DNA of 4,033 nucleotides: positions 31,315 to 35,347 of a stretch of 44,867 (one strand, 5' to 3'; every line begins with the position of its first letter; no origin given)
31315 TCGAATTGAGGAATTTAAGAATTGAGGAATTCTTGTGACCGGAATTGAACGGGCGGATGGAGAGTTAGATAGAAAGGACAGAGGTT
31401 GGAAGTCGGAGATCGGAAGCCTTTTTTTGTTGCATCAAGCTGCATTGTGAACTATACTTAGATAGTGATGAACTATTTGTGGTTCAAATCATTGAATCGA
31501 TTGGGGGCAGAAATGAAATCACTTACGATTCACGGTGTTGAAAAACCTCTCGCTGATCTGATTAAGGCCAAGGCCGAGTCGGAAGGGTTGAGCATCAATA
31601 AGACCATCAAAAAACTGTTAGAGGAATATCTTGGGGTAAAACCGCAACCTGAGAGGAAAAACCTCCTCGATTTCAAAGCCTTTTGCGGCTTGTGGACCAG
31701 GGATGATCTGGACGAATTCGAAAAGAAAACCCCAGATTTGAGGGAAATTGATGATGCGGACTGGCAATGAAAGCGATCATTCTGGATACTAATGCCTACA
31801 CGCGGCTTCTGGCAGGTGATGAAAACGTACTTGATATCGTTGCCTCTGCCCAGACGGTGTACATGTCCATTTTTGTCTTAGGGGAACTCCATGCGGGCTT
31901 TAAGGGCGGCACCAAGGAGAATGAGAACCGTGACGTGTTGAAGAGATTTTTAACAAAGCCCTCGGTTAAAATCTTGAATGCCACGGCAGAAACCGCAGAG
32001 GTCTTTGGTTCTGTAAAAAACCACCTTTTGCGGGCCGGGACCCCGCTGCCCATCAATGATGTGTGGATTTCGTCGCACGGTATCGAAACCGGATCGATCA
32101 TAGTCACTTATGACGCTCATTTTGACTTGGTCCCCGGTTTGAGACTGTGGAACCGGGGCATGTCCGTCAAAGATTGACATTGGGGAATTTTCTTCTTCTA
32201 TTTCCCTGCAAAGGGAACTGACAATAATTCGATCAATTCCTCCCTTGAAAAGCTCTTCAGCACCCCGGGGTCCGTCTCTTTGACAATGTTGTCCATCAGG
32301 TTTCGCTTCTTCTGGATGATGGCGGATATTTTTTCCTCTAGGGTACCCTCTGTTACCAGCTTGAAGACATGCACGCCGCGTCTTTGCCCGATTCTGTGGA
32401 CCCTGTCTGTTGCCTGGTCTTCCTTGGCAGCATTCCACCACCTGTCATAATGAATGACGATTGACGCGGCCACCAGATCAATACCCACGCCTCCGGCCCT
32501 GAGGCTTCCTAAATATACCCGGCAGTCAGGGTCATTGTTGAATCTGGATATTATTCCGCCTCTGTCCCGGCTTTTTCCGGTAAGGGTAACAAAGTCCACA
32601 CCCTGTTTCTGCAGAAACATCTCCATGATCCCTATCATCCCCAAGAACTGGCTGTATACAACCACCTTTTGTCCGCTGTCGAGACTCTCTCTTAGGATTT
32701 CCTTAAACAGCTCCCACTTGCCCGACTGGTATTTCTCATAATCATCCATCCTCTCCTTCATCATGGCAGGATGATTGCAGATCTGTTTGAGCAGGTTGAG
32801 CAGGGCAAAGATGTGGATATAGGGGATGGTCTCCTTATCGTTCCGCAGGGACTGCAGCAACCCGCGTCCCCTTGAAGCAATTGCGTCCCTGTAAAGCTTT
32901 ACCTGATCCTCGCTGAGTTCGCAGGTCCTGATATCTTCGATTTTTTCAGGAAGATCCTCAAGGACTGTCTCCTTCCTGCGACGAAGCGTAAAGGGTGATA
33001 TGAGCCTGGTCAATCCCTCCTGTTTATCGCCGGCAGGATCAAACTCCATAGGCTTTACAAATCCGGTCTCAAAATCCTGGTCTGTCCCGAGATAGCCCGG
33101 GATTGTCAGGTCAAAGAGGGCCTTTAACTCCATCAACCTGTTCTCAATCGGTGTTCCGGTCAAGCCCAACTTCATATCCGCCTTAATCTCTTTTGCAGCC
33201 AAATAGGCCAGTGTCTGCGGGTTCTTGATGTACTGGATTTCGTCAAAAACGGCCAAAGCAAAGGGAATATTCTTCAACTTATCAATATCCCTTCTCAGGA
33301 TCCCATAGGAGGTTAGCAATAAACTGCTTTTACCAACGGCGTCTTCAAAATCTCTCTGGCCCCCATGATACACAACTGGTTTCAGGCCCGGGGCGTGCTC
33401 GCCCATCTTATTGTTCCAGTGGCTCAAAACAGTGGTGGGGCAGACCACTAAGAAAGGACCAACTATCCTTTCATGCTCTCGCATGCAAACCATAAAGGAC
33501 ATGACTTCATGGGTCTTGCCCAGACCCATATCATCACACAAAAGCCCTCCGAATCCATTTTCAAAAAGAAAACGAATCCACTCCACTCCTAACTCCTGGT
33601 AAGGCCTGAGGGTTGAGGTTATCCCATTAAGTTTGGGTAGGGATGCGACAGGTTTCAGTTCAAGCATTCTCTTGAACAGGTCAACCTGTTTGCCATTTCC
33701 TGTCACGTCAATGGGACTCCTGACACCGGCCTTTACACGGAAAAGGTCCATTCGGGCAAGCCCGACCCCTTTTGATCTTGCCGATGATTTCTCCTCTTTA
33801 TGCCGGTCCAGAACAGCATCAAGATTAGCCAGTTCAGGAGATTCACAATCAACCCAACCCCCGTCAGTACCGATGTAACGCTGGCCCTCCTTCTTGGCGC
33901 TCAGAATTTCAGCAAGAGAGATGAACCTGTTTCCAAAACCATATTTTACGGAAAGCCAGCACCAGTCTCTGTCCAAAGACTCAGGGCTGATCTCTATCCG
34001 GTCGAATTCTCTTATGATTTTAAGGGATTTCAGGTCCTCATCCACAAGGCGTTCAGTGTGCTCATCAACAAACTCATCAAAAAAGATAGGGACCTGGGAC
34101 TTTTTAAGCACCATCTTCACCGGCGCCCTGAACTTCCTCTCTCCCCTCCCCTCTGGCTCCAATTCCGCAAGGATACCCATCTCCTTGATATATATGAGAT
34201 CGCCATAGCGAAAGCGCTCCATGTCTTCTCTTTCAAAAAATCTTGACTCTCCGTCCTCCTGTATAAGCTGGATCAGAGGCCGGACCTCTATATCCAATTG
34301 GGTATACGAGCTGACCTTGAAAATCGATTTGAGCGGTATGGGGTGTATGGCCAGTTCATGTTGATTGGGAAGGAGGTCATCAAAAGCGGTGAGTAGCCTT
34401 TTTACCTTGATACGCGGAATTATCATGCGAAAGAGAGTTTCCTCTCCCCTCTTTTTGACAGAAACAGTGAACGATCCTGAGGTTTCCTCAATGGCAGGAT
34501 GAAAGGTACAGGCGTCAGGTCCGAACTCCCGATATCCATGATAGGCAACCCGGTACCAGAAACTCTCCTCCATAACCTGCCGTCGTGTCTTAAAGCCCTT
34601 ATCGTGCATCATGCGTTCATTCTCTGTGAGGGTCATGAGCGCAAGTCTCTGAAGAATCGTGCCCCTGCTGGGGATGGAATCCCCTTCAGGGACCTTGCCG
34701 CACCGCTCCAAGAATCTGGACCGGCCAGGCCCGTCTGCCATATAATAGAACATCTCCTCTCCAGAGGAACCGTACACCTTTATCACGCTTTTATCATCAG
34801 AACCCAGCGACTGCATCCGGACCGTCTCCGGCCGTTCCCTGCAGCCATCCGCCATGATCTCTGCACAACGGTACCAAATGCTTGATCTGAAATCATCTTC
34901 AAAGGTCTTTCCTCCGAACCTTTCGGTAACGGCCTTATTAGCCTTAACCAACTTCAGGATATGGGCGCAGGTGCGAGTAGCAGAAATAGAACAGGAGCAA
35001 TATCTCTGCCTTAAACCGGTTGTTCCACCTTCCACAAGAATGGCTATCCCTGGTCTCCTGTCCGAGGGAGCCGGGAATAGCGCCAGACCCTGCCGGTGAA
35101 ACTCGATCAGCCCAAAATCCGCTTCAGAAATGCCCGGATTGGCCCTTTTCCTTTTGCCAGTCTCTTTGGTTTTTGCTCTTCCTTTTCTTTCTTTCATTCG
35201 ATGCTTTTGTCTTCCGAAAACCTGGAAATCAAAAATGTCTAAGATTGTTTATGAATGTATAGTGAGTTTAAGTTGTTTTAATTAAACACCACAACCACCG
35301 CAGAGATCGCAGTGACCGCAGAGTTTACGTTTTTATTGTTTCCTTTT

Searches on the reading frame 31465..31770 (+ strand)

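Call 84: search_protein_families(library=pfam, max_evalue=1, proteins=[window:31465-31770:+])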
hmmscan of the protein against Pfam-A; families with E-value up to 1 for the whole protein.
window:31465-31770:+ (101 aa): 3 families
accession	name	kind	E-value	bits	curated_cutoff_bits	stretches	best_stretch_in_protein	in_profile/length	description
PF02697.20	VAPB_antitox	-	0.004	18.4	27.9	1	34-94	15-66/69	Putative antitoxin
PF01402.27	RHH_1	-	0.036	14.5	20.5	1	25-56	6-37/39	Ribbon-helix-helix protein, copG family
PF22513.2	FitA-like_RHH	-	0.077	13.4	27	1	19-55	2-38/39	Antitoxin FitA-like, ribbon-helix-helix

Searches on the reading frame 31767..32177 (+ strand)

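Call 84: search_protein_families(library=pfam, max_evalue=1, proteins=[window:31767-32177:+])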
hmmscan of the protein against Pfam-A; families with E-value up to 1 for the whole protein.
window:31767-32177:+ (136 aa): 2 families
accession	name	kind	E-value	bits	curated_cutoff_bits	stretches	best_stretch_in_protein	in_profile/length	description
PF01850.27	PIN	-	1.4e-13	51.9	23.6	1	4-123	1-118/120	PIN domain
PF22380.2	Chp1-like_SPOC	-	0.1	13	26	1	33-89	12-69/135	Chromo domain-containing protein 1-like, SPOC domain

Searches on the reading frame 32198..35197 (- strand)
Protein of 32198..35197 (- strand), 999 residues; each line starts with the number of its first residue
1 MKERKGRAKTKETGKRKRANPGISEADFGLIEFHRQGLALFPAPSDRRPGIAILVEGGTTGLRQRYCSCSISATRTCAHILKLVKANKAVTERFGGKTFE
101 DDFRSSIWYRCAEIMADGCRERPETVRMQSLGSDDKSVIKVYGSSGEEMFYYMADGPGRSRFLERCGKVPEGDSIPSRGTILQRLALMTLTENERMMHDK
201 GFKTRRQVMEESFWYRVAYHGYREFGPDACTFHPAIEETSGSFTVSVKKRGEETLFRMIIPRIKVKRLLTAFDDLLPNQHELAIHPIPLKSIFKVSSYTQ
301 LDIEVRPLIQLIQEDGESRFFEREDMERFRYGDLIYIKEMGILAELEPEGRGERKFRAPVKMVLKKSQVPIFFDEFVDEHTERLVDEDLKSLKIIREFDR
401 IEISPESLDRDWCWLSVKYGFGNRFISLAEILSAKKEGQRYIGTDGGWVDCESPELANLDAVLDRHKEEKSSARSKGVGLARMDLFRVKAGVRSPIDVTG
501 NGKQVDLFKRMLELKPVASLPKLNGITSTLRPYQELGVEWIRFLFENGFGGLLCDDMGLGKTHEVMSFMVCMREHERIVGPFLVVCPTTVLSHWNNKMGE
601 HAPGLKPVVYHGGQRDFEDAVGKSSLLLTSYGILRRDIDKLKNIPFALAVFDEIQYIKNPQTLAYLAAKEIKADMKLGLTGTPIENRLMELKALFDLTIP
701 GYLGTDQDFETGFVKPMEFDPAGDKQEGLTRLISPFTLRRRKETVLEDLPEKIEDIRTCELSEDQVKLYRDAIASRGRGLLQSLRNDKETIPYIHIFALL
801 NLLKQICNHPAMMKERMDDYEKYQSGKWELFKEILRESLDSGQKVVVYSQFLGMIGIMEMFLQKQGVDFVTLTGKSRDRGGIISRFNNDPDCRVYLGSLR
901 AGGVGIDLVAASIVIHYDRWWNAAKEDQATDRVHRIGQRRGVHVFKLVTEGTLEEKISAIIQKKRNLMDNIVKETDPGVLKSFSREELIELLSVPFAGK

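Call 9: search_protein_families(library=pfam, max_evalue=0.1, proteins=[window:32198-35197:-])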
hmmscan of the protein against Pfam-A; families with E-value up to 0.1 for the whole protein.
window:32198-35197:- (999 aa): 3 families
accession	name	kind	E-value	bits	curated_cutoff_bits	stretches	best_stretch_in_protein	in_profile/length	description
PF00176.29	SNF2-rel_dom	-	3.3e-59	200.8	24.9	1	533-811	1-289/290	SNF2-related domain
PF00271.37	Helicase_C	-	5.8e-17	62.4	23.5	1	827-937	2-110/110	Helicase conserved C-terminal domain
PF04851.21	ResIII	-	1.6e-05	25.4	22.5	1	529-684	3-163/164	Type III restriction enzyme, res subunit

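Call 66: search_protein_families(library=padloc, max_evalue=0.01, proteins=[window:32198-35197:-])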
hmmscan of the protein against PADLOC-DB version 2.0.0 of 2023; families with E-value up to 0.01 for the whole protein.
window:32198-35197:- (999 aa): 34 families (the best 25 are shown)
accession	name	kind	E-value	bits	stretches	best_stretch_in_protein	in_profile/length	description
PDLC02842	DpdE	-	1.8e-125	418.1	1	430-992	600-1174/1176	DpdE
PDLC00633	ZorD1|ZorD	-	5.9e-103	343.6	1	427-975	346-888/908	"SWI2/SNF2 helicase, Mrr-like nuclease"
PDLC02851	DpdE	-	1.8e-88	295.6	1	408-973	477-1036/1055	DpdE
PDLC02849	DpdE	-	2.5e-86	288.6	1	526-993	397-852/857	DpdE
PDLC00629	ZorD1|ZorD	-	5.8e-85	284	1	430-972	389-955/1012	"SWI2/SNF2 helicase, Mrr-like nuclease"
PDLC02850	DpdE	-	1.3e-83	279.7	1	409-990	689-1258/1282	DpdE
PDLC00632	ZorD1|ZorD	-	1.4e-83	279.5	2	619-975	711-1083/1101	"SWI2/SNF2 helicase, Mrr-like nuclease"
PDLC00634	ZorD1|ZorD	-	9.7e-79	263.3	1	430-968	394-965/1208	"SWI2/SNF2 helicase, Mrr-like nuclease"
PDLC02845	DpdE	-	3.6e-78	261.6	1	527-972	841-1273/1293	DpdE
PDLC00631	ZorD1|ZorD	-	1e-77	260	1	528-972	440-910/1071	"SWI2/SNF2 helicase, Mrr-like nuclease"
PDLC00628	ZorD1|ZorD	-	4.6e-66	221.3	1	528-950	511-945/1171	"SWI2/SNF2 helicase, Mrr-like nuclease"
PDLC02854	DpdE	-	5.2e-59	198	2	622-973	700-1063/1083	DpdE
PDLC00627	ZorD1|ZorD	-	4.9e-57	191.6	2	625-972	608-989/1006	"SWI2/SNF2 helicase, Mrr-like nuclease"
PDLC02848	DpdE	-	1.3e-51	173.6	1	409-855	241-676/856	DpdE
PDLC02627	DrmD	-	1.4e-41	140.5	2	813-974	546-700/748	DrmD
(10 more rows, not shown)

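Call 79: find_related_loci(query=window:32198-35197:-, collection=genome_contigs, flank=10000)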
Query window:32198-35197:- (999 aa) in genome_contigs; peptide patterns used: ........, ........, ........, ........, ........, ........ (x = any residue, [..] = any of these).
52 stretches matched a pattern; 1 encode a relative of the query (tblastn E <= 1e-3); 1 distinct loci.
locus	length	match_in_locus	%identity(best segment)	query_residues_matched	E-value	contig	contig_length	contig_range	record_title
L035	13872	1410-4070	92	115-999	0e+0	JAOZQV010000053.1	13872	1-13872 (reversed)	MAG: Deltaproteobacteria bacterium isolate GMC6_bin_6_sub GMC6_4365_length_13872_cov_7.708258, whole genome shotgun sequ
